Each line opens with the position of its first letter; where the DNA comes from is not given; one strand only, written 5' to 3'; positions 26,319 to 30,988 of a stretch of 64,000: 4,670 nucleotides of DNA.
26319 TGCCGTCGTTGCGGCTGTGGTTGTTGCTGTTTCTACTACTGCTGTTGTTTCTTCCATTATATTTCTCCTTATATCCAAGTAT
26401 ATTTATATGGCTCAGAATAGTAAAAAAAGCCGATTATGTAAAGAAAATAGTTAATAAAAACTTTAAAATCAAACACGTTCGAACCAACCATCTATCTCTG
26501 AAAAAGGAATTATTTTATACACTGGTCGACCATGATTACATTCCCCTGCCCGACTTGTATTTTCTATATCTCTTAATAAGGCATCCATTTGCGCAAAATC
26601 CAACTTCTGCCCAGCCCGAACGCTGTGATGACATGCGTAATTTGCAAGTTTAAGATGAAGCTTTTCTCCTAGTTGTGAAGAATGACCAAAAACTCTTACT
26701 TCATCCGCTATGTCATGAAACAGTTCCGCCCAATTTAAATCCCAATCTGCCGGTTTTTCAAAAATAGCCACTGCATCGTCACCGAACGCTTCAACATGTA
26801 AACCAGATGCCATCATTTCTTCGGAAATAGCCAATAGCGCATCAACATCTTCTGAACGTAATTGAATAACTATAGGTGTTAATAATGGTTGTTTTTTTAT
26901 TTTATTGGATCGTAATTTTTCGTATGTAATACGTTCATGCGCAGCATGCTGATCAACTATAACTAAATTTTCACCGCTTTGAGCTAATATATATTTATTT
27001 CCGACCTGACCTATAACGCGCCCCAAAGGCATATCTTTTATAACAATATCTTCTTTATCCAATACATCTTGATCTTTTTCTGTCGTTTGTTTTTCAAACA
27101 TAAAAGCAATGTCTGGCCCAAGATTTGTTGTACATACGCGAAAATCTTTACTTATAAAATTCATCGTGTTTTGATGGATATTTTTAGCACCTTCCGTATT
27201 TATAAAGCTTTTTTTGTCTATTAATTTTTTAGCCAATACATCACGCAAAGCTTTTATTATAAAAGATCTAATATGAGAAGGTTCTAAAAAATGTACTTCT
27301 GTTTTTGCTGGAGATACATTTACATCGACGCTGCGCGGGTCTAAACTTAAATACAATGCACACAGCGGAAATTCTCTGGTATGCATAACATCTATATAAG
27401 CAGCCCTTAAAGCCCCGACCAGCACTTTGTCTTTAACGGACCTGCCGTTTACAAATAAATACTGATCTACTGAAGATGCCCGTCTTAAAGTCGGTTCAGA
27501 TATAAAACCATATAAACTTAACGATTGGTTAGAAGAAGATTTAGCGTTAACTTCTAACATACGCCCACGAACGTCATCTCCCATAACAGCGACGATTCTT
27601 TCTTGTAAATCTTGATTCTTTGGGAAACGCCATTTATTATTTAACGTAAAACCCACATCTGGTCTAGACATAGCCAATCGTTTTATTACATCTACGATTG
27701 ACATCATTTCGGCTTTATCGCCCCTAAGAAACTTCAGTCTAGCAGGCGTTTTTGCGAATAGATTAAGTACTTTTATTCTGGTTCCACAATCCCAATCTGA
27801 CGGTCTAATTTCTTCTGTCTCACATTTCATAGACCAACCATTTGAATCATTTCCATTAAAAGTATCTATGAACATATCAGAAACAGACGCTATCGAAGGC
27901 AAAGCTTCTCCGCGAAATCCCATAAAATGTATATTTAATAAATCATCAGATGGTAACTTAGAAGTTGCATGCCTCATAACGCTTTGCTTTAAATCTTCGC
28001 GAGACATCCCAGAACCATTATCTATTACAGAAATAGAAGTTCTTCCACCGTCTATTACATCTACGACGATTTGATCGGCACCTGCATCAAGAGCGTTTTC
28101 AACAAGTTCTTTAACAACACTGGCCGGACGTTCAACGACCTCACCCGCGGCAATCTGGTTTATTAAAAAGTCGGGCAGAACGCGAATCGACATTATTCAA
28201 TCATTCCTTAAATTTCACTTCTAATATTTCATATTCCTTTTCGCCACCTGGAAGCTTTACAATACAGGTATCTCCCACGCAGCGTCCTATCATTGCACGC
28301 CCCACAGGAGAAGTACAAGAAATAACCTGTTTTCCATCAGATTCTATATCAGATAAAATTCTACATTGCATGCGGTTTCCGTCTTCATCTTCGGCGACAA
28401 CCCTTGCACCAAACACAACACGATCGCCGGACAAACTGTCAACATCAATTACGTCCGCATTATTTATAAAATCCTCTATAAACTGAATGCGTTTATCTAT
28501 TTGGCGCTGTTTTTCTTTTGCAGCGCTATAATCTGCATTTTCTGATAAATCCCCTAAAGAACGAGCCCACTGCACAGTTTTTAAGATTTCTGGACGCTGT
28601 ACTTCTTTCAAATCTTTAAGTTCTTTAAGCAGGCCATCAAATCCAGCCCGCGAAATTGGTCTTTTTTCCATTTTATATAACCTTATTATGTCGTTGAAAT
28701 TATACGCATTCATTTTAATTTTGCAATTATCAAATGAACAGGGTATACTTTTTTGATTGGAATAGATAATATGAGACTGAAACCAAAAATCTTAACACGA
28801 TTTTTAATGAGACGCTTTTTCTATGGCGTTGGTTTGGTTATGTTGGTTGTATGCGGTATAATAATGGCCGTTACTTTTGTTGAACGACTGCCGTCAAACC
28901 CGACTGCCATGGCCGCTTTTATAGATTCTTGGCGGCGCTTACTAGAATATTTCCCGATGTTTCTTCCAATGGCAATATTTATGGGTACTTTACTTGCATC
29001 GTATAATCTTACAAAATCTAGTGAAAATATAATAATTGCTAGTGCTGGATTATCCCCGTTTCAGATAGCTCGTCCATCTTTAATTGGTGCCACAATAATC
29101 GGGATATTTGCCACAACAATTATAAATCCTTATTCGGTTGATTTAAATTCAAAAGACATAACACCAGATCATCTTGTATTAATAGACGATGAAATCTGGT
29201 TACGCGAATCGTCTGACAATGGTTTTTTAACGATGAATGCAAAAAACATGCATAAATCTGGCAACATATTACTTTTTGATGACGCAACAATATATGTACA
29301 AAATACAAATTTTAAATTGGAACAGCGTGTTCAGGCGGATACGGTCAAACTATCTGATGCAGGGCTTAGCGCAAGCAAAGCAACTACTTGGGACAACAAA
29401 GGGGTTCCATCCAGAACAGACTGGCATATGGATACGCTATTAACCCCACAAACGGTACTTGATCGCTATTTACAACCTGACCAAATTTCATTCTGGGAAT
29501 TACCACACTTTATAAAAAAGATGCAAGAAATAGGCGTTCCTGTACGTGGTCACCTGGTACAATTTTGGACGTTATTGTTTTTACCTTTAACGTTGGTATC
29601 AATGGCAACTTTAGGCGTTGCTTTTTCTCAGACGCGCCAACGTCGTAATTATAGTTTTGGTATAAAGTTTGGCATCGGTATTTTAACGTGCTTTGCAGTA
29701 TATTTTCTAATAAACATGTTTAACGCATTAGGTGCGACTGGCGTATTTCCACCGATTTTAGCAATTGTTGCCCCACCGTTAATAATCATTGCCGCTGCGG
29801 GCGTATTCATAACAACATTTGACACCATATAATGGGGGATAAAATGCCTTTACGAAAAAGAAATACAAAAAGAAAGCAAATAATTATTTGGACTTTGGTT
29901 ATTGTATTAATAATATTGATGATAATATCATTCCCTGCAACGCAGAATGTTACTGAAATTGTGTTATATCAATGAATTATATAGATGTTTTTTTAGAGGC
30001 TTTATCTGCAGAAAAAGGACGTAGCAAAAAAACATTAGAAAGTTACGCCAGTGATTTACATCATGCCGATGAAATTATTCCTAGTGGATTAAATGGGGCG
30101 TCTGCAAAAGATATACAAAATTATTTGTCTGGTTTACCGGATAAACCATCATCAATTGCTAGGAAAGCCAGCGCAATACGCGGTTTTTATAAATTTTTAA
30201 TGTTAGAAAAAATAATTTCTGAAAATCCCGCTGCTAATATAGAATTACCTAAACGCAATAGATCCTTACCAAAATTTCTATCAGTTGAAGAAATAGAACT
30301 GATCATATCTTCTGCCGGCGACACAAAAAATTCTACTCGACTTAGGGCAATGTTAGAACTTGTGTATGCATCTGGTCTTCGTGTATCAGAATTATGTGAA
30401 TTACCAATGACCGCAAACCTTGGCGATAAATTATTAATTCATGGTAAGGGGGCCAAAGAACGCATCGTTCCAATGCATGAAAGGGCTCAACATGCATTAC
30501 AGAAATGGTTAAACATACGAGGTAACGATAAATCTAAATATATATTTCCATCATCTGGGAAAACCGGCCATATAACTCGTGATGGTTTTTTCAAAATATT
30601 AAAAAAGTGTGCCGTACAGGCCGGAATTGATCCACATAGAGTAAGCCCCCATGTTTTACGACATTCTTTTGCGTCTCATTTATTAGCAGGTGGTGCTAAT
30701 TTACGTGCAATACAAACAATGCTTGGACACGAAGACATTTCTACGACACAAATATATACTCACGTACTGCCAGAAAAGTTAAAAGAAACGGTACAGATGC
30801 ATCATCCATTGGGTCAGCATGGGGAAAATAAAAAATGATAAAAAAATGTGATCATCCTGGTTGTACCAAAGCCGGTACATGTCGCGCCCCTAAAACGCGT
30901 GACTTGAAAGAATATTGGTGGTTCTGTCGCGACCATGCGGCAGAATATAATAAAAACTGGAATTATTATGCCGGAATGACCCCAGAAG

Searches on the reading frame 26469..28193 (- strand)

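Call 63: search_protein_families(library=pfam, proteins=[window:26469-28193:-], max_evalue=0.00001)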
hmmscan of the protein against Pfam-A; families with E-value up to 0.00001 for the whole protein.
window:26469-28193:- (574 aa): 4 families
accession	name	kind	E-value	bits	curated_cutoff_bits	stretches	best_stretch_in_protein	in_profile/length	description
PF08676.16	MutL_C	-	1.6e-32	112.6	25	1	394-531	1-142/142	MutL C terminal dimerisation domain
PF01119.25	DNA_mis_repair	-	1.7e-32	112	26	1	201-320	2-118/119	DNA mismatch repair protein, C-terminal domain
PF13589.12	HATPase_c_3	-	3.1e-11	43.9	25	1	24-79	4-60/137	Histidine kinase-, DNA gyrase B-, and HSP90-like ATPase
PF02518.31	HATPase_c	-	7.5e-08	33.2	26.4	1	21-76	4-62/111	Histidine kinase-, DNA gyrase B-, and HSP90-like ATPase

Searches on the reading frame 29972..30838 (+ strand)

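Call 63: search_protein_families(library=pfam, proteins=[window:29972-30838:+], max_evalue=0.00001)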
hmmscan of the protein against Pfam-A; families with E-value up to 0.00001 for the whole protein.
window:29972-30838:+ (288 aa): 2 families
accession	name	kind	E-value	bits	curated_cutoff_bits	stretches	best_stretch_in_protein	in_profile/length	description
PF00589.27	Phage_integrase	-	2e-43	148.6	27.1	1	101-267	1-170/172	Phage integrase family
PF02899.23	Phage_int_SAM_1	-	6e-16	58.9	22.3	1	4-80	1-83/83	Phage integrase, N-terminal SAM-like domain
